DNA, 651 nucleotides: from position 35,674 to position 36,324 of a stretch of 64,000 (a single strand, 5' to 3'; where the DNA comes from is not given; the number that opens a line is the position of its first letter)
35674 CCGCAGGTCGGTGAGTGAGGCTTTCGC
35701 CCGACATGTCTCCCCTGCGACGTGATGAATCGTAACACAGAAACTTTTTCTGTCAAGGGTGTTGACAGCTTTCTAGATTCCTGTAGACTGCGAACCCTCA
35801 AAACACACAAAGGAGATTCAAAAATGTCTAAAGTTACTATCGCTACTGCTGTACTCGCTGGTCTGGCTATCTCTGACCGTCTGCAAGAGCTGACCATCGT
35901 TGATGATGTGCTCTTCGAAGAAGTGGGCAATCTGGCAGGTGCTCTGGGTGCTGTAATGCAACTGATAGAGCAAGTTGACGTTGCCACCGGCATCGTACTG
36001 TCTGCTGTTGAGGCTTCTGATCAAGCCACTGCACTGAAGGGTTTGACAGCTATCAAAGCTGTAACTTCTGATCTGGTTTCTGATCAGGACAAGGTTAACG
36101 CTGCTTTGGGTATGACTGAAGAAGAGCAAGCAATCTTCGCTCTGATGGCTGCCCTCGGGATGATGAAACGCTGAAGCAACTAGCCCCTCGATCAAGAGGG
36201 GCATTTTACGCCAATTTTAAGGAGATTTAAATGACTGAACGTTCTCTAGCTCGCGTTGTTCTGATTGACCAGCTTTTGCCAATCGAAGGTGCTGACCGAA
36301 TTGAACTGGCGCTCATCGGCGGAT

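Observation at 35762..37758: Self-contained reverse-strand cassette: high-expression acidic protein, Rnl5-type RNA ligase and two zinc-ribbon mini-proteins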

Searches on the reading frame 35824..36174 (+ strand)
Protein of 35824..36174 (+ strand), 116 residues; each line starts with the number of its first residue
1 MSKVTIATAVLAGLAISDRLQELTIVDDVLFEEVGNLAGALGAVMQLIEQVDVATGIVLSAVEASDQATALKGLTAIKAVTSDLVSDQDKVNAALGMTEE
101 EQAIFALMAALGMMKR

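Call 4: search_protein_families(library=pfam, proteins=[window:35824-36174:+], max_evalue=1)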
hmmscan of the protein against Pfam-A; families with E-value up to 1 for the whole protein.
window:35824-36174:+ (116 aa): 2 families
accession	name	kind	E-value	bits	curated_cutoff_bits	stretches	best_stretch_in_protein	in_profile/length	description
PF02316.22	HTH_Tnp_Mu_1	-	0.066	14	23.3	1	40-110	64-130/134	Mu DNA-binding domain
PF06746.16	DUF1216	-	0.1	13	21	1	33-103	26-96/134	Protein of unknown function (DUF1216)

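Call 5: search_protein_families(library=phrogs, proteins=[window:35824-36174:+], max_evalue=0.01)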
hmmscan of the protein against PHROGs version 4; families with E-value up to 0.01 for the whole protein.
window:35824-36174:+ (116 aa): 0 families

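Call 13: search_protein_families(library=ncbifam, proteins=[window:35824-36174:+], max_evalue=0.1)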
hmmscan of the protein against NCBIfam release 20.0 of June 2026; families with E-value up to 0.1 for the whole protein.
window:35824-36174:+ (116 aa): 0 families

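Call 14: search_protein_families(library=padloc, proteins=[window:35824-36174:+], max_evalue=0.1)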
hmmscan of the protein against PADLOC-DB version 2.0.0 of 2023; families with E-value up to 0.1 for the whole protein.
window:35824-36174:+ (116 aa): 0 families

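Call 15: search_dna_similar(query=window:35824-36174:+, collection=phages, mode=protein, max_evalue=0.001, max_rows=40, rows=spread)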
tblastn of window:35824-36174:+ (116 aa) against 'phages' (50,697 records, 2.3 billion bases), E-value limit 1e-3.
Records with a match: 26; places in all: 26; records where one place covers at least 80% of the query: 26.
Best place of each record, by identity: <60% 26.
By first word of the organism name: Pseudomonas 25; Pectobacterium 1.
By host as written in the record: Pseudomonas syringae pv. actinidiae 10; Pseudomonas syringae pv. actinidiae ICMP 18800 2; Pseudomonas syringae pv. actinidiae K7#8 2; - 2; Pseudomonas sp. 2; Pseudomonas syringae pv. Tomato 99TK 2; Pseudomonas fluorescens Migula 1; Dickeya dianthicola F101 1; and 4 more.
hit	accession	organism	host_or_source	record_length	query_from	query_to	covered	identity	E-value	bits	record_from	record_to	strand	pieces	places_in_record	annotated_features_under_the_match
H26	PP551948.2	Pseudomonas phage UNO-G1W1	Pseudomonas fluorescens Migula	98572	1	112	97%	54.4%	3e-26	106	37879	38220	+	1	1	hypothetical protein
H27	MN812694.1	Pectobacterium phage Bobbio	Dickeya dianthicola F101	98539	1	116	100%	51.7%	3e-21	93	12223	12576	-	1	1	record has no annotation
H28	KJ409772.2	Pseudomonas phage phiPsa374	Pseudomonas syringae pv. actinidiae ...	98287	1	112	97%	50.9%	3e-21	92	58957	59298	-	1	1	hypothetical protein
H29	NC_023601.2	Pseudomonas phage phiPsa374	Pseudomonas syringae pv. actinidiae ...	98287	1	112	97%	50.9%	3e-21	92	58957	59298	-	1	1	hypothetical protein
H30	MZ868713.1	Pseudomonas phage psageK4e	Pseudomonas syringae pv. actinidiae K7#8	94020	1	112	97%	50.9%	7e-21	92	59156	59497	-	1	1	hypothetical protein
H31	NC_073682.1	Pseudomonas phage psageK4e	Pseudomonas syringae pv. actinidiae K7#8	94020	1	112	97%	50.9%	7e-21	92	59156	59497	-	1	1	hypothetical protein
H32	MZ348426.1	Pseudomonas phage psageK4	soil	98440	1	112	97%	50.9%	7e-21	92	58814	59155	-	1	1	hypothetical protein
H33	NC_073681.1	Pseudomonas phage psageK4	soil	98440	1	112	97%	50.9%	7e-21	92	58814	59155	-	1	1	hypothetical protein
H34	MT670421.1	Pseudomonas phage phiPsa381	Pseudomonas syringae pv. actinidiae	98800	1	112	97%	50.9%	7e-21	92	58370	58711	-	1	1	hypothetical protein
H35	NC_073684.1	Pseudomonas phage phiPsa381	Pseudomonas syringae pv. actinidiae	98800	1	112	97%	50.9%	7e-21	92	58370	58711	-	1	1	hypothetical protein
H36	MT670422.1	Pseudomonas phage phiPsa397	Pseudomonas syringae pv. actinidiae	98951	1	112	97%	50.9%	7e-21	92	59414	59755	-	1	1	hypothetical protein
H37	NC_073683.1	Pseudomonas phage phiPsa397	Pseudomonas syringae pv. actinidiae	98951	1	112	97%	50.9%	7e-21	92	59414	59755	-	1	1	hypothetical protein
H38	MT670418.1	Pseudomonas phage phiPsa300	Pseudomonas syringae pv. actinidiae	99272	1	112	97%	50.9%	7e-21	92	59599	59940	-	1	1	hypothetical protein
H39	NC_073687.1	Pseudomonas phage phiPsa300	Pseudomonas syringae pv. actinidiae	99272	1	112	97%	50.9%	7e-21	92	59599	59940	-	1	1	hypothetical protein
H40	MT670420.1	Pseudomonas phage phiPsa347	Pseudomonas syringae pv. actinidiae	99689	1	112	97%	50.9%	7e-21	92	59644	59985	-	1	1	hypothetical protein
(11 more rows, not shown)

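Call 23: find_homologous_proteins(query=window:35824-36174:+, max_evalue=0.001)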
Query window:35824-36174:+ (116 aa): 19 proteins with E <= 0.001 among 100 candidates.
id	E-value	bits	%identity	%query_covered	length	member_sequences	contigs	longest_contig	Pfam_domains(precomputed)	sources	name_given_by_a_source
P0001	2.0e-58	213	100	100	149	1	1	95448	-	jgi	jgi:hypothetical protein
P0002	3.1e-53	196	92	100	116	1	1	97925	-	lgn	-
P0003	4.3e-44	167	79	99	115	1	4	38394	-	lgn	-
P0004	6.3e-26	109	59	97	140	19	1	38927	-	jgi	jgi:hypothetical protein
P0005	3.2e-25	106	58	97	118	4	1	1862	-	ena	-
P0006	9.5e-25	105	61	96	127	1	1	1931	-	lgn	-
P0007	4.2e-24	103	55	98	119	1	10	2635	-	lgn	-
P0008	1.1e-23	101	53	97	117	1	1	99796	-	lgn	-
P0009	1.9e-22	98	54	97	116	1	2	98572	-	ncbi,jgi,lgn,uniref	ncbi:hypothetical protein ISREJYDI_CDS0083 [Pseudomonas phage UNO-G1W1]|jgi:hypothetical protein|uni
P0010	3.2e-22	97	54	97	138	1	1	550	-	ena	-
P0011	7.6e-22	96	53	87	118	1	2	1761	-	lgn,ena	-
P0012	1.5e-21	95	54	97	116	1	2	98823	-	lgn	-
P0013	6.1e-21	93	52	99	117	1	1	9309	-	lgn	-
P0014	4.4e-20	90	51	96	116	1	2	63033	-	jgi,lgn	jgi:hypothetical protein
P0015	1.7e-19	88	53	88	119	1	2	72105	-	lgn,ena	-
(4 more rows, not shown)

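Call 31: predict_structure(alignment_id=A1)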
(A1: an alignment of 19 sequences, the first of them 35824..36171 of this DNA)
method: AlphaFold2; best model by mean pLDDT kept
length: 116 residues; sequences in the alignment: 19
mean_pLDDT: 72.9   pTM: 0.53
mean pLDDT of the five models: 72.9, 72.8, 71.4, 68.0, 65.9
residues with pLDDT >= 90: 16; 70-90: 54; 50-70: 38; < 50: 8
segments of 3 or more residues with pLDDT < 50: 1-4
pLDDT, mean of each block of 10 residues (from residue 1): 52 68 73 73 78 89 94 87 75 66 62 49
secondary structure, 60 per line:
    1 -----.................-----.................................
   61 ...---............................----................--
elements in order: H6-22 H28-63 H67-94 H99-114

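Call 36: fold_search(model_id=the predicted structure, library=pdb)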
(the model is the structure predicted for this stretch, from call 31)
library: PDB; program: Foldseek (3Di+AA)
matches with E <= 10: 33; with E <= 0.001: 0
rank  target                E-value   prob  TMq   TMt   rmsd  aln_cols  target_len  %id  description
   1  7udn_B                3.0e+00  0.16  0.39  0.17  18.7       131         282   18  Crystal structure of designed helical repeat protein RPB_PLP1_R6 in alternative conformation 2 (released 2023-03-22)
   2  7oj0_8                3.2e+00  0.21  0.37  0.15   6.3        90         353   21  Cryo-EM structure of 70S ribosome stalled with TnaC peptide and RF2 (released 2021-09-15)
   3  5mdw_7                3.6e+00  0.18  0.36  0.16   6.5        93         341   20  Structure of ArfA(A18T) and RF2 bound to the 70S ribosome (pre-accommodated state) (released 2016-12-14)
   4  1ml5_Z                3.8e+00  0.10  0.27  0.12   7.2        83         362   24  Structure of the E. coli ribosomal termination complex with release factor 2 (released 2003-01-14)
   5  8e73_4L               4.3e+00  0.10  0.29  0.33  11.9       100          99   14  Vigna radiata supercomplex I+III2 (full bridge) (released 2023-01-11)
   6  1gqe                  4.6e+00  0.15  0.34  0.14   6.7        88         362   22  Polypeptide Chain Release Factor 2 (RF2) from Escherichia coli (released 2002-04-04)
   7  7k3h_B                5.2e+00  0.20  0.45  0.55  11.8        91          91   12  Crystal structure of deep network hallucinated protein 0217 (released 2021-12-22)
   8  5h5u_4                5.9e+00  0.12  0.37  0.15   6.6        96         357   20  Mechanistic insights into the alternative translation termination by ArfA and RF2 (released 2017-01-25)
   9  5uie_K                6.3e+00  0.54  0.37  0.87   0.9        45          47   22  Vps4-Vta1 complex (released 2017-04-12)
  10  6hc2_S                6.3e+00  0.10  0.32  0.12  16.0       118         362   13  Crystal structure of NuMA/LGN hetero-hexamers (released 2019-05-29)
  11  6hc2_A                6.3e+00  0.10  0.32  0.12  16.0       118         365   13  Crystal structure of NuMA/LGN hetero-hexamers (released 2019-05-29)
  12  3ieg_A                6.7e+00  0.09  0.28  0.11  10.9        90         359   14  Crystal Structure of P58(IPK) TPR Domain at 2.5 A (released 2010-03-31)
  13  5uie_I                7.1e+00  0.47  0.41  0.88   1.0        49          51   20  Vps4-Vta1 complex (released 2017-04-12)
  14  8e0n_B                7.1e+00  0.06  0.25  0.18  13.9       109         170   16  Homotrimeric variant of tcTRP9, BGL18 (released 2023-04-12)
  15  8e0n_D                7.1e+00  0.06  0.25  0.18  13.8       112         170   15  Homotrimeric variant of tcTRP9, BGL18 (released 2023-04-12)
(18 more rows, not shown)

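Call 41: fold_search(model_id=the predicted structure, library=viral)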
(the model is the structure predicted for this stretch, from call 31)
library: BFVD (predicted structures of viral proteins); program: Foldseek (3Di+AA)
matches with E <= 10: 92; with E <= 0.001: 1
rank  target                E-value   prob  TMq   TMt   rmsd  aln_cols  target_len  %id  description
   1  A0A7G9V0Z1            2.3e-06  1.00  0.76  0.76   5.1       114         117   51  Uncharacterized protein [Pseudomonas phage phiPsa267]
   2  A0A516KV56            1.0e+00  0.60  0.31  0.48   7.2        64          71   20  Uncharacterized protein [Microbacterium phage FuzzBuster]
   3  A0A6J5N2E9            1.6e+00  0.13  0.28  0.05  15.1       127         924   17  Uncharacterized protein [uncultured Caudovirales phage]
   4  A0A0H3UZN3            1.8e+00  0.30  0.38  0.24  11.2        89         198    9  (no name in the UniProt tables at hand)
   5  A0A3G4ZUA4            1.9e+00  0.13  0.31  0.21  10.8       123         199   15  Uncharacterized protein [Edafosvirus sp.]
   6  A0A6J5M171            2.0e+00  0.12  0.27  0.19  16.9       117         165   18  Terminase small subunit [uncultured Caudovirales phage]
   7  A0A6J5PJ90            2.5e+00  0.20  0.36  0.36  14.3       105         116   15  Uncharacterized protein [uncultured Caudovirales phage]
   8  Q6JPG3                2.8e+00  0.18  0.42  0.12  11.0       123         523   10  RING-type domain-containing protein [Neodiprion lecontei nucleopolyhedrovirus (strain Canada)]
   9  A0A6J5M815            3.1e+00  0.21  0.46  0.49  10.1       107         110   15  Uncharacterized protein [uncultured Caudovirales phage]
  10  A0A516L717            3.3e+00  0.12  0.35  0.10  14.1       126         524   17  (no name in the UniProt tables at hand)
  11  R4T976                3.6e+00  0.80  0.31  0.78   0.7        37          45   24  Uncharacterized protein [Halogranum tailed virus 1]
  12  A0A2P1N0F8            3.6e+00  0.28  0.33  0.30   6.0        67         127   18  (no name in the UniProt tables at hand)
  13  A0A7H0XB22            3.6e+00  0.23  0.32  0.31   5.6        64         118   16  (no name in the UniProt tables at hand)
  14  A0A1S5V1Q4            3.6e+00  0.12  0.29  0.13  15.0       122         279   14  (no name in the UniProt tables at hand)
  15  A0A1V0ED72            3.8e+00  0.18  0.39  0.28  14.3       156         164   11  (no name in the UniProt tables at hand)
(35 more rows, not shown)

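Call 47: search_protein_representatives(alignment_id=A1)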
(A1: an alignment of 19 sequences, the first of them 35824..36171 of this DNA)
Query: 19 sequences, 118 profile positions. Proteins with E-value up to 0.001 (for the whole library): 21; up to 1e-10: 17; up to 1e-30: 4. The best 21 are listed.
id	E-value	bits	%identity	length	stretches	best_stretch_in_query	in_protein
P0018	1.3e-45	170.6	-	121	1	2-116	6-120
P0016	1.4e-43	164.1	-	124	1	1-116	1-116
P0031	8.0e-40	151.9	-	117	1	1-115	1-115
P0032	1.3e-31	125.5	-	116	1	1-115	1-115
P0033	3.5e-29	117.6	-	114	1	1-116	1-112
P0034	5.7e-29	116.9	-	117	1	1-115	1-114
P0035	1.4e-27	112.4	-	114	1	3-115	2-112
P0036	8.3e-26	106.7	-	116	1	4-116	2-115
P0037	7.1e-22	94.1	-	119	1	1-114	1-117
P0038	6.0e-21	91.0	-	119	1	5-115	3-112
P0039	1.3e-17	80.3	-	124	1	4-113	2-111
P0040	1.7e-17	80.0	-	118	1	3-113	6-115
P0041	8.4e-17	77.7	-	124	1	1-116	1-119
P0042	2.1e-15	73.2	-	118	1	1-115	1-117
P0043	3.3e-15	72.5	-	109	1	5-99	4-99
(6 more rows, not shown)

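Call 64: search_solved_structures(query=A1, max_evalue=10)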
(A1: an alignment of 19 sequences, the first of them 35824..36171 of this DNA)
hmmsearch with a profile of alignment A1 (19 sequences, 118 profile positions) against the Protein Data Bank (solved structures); distinct sequences matched with E-value up to 10: 8.
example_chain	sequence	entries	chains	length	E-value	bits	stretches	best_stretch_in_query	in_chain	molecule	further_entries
6m15_B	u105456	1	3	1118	0.083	16.4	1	14-84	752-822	Spike glycoprotein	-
8qaf_A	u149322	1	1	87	0.1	16.1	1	24-58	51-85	sc-apCC-8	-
6m16_B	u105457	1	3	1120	0.13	15.7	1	14-84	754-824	Spike glycoprotein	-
6m39_A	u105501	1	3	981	0.15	15.5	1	14-84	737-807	Spike glycoprotein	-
8fn4_6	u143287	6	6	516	0.27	14.7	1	20-71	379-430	RNA-editing substrate-binding complex protein 6 (RESC6) | RAP domain-containing protein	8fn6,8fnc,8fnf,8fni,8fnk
8qae_A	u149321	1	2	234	0.61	13.6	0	20-48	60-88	sc-apCC-6-SLLA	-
7ba4_A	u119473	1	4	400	0.67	13.5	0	3-46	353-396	Cystathionine gamma-lyase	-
6u7k_A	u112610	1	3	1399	1.4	12.5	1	4-82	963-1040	Spike glycoprotein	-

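Call 70: find_encoding_contigs(protein=P0001, flank=10000, max_places=3)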
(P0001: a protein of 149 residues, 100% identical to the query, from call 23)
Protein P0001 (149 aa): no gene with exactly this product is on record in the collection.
